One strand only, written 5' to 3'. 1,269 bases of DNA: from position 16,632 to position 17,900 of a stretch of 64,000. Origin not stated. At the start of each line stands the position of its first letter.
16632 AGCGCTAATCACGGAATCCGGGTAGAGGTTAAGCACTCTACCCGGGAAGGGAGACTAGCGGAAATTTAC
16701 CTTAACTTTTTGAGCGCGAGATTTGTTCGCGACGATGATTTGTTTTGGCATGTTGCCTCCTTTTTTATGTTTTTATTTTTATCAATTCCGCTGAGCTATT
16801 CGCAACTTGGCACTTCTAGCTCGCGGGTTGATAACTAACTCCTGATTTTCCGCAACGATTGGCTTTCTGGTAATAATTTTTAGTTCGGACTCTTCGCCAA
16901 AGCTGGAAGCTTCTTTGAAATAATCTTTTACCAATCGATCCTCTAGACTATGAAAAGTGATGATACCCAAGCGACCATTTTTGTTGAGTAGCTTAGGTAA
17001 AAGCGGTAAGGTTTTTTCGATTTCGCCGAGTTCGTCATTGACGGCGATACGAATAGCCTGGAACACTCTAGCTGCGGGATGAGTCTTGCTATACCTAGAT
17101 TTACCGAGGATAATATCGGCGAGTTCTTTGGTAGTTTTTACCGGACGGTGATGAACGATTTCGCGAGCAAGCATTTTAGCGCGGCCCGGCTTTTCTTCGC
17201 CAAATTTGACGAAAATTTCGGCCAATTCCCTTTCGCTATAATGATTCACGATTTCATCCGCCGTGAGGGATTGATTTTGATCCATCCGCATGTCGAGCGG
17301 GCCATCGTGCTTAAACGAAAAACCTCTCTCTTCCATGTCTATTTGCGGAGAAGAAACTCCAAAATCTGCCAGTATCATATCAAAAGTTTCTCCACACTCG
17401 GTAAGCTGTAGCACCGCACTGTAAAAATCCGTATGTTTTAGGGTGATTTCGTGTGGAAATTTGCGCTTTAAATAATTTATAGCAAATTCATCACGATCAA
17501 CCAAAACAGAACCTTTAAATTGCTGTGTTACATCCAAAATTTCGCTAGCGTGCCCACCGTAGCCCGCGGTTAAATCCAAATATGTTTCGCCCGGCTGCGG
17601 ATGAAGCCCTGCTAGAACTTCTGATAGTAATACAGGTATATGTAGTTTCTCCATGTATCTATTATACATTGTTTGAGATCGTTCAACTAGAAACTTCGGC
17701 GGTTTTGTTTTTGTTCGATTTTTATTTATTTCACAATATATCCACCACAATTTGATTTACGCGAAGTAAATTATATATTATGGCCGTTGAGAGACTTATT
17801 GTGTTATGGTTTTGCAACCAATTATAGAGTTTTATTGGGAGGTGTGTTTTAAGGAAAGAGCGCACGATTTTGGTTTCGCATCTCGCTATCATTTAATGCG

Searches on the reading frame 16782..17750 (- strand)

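Call 53: search_protein_families(library=pfam, proteins=[window:16782-17750:-], max_evalue=0.001)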
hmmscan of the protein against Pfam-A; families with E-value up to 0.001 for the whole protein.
window:16782-17750:- (322 aa): 2 families
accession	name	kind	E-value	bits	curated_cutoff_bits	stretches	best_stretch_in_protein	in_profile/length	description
PF01795.25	Methyltransf_5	-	4.7e-93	312.5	27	1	36-321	3-308/309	MraW methylase family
PF01189.24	Methyltr_RsmB-F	-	0.0008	19.6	27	0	49-133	4-90/199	16S rRNA methyltransferase RsmB/F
